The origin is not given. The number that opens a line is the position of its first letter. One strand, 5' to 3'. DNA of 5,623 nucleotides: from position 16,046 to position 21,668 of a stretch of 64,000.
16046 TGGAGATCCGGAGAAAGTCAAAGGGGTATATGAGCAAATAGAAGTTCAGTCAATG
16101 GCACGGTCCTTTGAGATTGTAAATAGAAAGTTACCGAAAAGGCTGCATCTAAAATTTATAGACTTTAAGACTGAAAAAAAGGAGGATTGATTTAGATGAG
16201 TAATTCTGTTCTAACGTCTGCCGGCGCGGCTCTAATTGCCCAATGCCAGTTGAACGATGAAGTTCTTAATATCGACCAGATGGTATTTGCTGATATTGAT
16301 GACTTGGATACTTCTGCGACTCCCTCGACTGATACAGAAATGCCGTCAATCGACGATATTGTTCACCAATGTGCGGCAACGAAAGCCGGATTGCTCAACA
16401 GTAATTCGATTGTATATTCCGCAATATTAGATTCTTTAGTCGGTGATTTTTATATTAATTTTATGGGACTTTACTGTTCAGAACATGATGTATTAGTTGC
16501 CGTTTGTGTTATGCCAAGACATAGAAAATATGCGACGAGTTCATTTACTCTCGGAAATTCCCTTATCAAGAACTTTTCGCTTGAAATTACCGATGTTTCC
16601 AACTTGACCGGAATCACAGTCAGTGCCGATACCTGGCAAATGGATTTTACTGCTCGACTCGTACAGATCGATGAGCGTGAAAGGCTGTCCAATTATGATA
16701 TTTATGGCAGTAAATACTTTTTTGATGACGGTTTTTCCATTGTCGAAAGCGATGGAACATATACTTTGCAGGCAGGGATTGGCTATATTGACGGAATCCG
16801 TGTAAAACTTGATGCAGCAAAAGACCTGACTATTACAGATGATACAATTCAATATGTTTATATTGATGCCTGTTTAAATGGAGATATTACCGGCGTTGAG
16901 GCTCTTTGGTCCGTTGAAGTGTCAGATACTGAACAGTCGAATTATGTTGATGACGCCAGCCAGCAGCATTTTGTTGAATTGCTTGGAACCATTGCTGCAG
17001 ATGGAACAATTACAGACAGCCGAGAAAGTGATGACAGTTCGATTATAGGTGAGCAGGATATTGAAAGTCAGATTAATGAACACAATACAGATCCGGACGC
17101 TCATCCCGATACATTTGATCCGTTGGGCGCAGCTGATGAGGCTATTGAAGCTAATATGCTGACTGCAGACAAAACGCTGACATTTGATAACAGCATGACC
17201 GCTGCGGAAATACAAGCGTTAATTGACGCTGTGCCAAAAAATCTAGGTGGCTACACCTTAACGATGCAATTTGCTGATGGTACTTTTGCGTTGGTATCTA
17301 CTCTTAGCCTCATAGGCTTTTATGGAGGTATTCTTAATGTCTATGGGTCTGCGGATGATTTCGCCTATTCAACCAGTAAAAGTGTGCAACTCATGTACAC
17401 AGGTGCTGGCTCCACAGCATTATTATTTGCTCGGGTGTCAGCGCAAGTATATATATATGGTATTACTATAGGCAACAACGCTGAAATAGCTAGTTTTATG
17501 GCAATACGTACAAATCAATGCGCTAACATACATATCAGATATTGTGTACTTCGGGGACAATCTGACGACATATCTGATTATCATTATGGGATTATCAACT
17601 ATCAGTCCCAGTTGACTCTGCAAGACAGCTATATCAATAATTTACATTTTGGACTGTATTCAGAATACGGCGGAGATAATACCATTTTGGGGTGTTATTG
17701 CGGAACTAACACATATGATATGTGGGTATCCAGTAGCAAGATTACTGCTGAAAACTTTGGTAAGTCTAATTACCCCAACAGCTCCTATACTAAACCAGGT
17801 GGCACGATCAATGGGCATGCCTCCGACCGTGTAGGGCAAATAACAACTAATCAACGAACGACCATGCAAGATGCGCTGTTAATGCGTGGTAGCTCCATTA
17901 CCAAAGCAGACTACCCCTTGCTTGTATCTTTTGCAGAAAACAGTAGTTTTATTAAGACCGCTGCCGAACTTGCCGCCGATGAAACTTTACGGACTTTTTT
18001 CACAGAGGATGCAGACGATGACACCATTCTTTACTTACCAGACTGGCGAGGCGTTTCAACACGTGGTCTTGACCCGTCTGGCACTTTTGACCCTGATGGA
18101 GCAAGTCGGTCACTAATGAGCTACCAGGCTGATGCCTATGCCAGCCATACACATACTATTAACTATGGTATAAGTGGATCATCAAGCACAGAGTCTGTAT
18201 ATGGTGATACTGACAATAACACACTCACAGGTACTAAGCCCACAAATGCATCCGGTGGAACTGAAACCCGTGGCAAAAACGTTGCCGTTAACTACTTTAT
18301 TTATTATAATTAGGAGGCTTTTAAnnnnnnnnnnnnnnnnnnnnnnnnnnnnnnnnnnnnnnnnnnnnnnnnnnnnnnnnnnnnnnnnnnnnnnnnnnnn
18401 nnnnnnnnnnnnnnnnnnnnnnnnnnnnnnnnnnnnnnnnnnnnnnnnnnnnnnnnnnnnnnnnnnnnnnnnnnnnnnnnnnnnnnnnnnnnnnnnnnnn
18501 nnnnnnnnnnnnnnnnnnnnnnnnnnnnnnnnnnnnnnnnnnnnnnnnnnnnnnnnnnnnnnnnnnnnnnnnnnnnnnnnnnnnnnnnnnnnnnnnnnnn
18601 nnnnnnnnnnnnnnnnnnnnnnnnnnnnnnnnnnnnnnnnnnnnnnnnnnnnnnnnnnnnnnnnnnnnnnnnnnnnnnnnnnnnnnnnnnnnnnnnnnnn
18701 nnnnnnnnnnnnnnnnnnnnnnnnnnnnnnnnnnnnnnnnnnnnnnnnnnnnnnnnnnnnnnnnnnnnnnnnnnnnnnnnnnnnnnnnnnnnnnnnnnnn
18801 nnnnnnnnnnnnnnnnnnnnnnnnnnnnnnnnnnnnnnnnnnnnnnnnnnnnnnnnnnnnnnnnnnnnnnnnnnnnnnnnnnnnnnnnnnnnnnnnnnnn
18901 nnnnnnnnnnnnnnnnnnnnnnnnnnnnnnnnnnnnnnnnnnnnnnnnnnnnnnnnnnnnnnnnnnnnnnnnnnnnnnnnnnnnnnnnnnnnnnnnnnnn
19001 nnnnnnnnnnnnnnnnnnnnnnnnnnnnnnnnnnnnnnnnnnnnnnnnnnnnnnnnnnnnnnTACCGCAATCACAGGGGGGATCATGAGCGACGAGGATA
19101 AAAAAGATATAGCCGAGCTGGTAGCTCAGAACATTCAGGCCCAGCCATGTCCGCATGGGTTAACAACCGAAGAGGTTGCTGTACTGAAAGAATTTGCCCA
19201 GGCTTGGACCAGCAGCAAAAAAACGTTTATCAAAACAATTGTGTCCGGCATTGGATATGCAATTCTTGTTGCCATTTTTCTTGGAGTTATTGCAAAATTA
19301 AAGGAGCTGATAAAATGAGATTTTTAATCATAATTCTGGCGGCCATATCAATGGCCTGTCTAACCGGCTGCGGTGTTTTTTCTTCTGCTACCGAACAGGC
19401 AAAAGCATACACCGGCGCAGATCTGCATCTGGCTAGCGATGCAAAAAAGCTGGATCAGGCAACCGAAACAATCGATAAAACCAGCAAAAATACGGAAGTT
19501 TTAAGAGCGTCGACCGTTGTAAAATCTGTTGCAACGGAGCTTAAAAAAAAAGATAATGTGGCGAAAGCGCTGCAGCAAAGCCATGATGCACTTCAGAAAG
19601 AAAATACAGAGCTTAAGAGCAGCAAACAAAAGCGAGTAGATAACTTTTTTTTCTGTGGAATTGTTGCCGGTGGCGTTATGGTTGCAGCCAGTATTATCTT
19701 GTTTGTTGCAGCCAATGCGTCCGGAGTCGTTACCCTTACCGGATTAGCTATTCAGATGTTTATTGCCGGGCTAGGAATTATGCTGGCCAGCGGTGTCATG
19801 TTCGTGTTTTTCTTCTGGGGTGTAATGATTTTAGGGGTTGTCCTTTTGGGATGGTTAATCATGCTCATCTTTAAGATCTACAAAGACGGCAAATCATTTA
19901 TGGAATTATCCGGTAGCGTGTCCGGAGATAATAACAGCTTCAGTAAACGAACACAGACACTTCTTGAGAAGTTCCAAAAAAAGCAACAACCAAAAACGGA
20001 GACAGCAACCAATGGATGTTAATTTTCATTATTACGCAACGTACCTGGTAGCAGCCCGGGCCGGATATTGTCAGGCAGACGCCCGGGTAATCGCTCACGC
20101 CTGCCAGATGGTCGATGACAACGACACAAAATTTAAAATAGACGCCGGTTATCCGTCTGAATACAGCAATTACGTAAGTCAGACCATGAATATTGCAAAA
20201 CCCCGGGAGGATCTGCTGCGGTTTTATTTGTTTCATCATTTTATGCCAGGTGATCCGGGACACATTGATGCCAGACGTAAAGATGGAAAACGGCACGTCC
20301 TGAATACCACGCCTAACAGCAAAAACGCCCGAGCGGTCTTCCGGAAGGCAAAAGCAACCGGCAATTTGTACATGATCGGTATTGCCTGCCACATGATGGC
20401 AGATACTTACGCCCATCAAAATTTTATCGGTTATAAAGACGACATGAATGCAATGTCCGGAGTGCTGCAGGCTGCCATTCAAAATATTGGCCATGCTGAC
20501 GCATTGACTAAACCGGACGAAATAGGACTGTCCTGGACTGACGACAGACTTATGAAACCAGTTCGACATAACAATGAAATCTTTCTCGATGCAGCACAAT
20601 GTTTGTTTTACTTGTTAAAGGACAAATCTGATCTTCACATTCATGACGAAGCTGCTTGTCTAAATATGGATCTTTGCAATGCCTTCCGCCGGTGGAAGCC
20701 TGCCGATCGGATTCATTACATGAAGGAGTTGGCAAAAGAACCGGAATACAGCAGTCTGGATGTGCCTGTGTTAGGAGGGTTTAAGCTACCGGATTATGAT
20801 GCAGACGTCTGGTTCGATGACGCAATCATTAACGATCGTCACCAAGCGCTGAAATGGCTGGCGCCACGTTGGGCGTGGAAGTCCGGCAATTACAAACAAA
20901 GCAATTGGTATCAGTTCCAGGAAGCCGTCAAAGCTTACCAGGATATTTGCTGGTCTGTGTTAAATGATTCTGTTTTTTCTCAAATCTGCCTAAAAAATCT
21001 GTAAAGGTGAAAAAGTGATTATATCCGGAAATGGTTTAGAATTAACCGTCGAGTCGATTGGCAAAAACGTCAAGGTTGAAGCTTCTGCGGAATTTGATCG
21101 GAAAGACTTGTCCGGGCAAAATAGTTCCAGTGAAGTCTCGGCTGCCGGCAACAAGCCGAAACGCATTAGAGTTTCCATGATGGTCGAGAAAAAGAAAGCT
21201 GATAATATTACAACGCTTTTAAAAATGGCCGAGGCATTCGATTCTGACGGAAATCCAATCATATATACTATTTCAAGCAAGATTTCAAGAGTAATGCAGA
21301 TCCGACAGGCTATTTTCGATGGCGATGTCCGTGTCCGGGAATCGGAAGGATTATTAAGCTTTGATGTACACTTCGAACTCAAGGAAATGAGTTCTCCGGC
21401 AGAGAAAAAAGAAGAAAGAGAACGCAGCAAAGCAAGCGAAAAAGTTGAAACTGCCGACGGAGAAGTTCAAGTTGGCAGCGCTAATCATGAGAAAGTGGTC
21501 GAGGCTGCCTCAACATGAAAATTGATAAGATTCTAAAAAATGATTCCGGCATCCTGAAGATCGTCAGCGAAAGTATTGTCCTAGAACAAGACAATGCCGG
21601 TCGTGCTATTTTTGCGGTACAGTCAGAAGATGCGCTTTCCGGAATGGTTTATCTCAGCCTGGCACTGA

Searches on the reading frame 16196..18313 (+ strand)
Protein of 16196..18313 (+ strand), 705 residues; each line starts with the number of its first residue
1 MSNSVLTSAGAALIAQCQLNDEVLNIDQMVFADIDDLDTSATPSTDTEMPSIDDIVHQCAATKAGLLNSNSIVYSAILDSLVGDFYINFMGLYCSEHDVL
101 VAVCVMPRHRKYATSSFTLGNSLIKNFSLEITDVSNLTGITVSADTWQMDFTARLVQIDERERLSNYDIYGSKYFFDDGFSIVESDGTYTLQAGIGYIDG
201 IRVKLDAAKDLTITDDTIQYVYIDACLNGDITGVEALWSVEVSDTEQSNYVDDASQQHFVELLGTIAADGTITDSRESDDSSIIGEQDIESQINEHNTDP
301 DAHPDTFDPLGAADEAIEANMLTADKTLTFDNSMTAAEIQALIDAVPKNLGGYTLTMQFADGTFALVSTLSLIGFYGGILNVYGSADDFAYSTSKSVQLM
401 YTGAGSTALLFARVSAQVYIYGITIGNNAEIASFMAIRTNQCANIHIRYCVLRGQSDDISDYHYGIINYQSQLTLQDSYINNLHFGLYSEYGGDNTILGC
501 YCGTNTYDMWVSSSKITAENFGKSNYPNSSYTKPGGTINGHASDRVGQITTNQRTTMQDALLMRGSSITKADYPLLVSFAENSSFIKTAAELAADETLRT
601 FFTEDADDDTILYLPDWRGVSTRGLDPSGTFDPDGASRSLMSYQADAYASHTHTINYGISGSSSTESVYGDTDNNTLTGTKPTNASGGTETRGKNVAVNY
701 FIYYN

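Call 9: search_protein_families(library=pfam, proteins=[window:16196-18313:+])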
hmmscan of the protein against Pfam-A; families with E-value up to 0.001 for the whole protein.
window:16196-18313:+ (705 aa): 1 family
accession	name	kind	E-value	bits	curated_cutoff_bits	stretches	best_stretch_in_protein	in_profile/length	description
PF12571.13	Phage_tail_fib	-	3e-22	79.7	23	1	4-157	7-148/150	Phage tail-collar fibre protein, N-terminal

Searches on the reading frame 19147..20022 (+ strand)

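Call 8: search_protein_families(library=pfam, proteins=[window:19147-20022:+])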
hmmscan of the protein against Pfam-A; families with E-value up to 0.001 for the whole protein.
window:19147-20022:+ (291 aa): 1 family
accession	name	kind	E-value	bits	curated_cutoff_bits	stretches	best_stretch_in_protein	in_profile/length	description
PF03600.22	CitMHS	-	0.00079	19.1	31.9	0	179-242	120-181/336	Citrate transporter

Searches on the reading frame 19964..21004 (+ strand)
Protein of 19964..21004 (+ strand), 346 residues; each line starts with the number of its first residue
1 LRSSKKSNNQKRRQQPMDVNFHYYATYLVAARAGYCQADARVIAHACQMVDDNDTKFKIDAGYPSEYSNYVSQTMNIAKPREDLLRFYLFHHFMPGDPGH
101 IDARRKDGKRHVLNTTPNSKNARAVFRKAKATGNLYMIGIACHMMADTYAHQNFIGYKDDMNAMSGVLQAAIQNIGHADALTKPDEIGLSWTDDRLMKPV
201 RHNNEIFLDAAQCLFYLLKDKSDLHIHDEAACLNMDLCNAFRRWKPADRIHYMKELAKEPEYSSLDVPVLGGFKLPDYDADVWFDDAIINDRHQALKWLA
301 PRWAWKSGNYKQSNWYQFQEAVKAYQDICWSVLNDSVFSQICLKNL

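Call 8: search_protein_families(library=pfam, proteins=[window:19964-21004:+])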
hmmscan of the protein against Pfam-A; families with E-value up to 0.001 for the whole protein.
window:19964-21004:+ (346 aa): 1 family
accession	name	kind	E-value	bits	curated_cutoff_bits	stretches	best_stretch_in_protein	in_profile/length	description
PF20551.3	DUF6765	-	2.7e-61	208.4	26.6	1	17-330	1-322/325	Family of unknown function (DUF6765)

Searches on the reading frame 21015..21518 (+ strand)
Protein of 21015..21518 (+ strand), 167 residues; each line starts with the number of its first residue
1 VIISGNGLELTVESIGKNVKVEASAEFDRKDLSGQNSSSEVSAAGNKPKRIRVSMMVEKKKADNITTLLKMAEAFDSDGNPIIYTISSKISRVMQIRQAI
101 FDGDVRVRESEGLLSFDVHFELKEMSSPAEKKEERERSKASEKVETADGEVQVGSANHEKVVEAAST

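Call 8: search_protein_families(library=pfam, proteins=[window:21015-21518:+])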
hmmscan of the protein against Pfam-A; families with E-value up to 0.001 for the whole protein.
window:21015-21518:+ (167 aa): 1 family
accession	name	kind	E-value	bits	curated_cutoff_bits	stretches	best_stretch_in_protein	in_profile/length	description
PF25759.1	HP1_ORF34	-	5.3e-31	108.1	27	1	15-157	11-152/180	Bacteriophage HP1 ORF34 baseplate complex protein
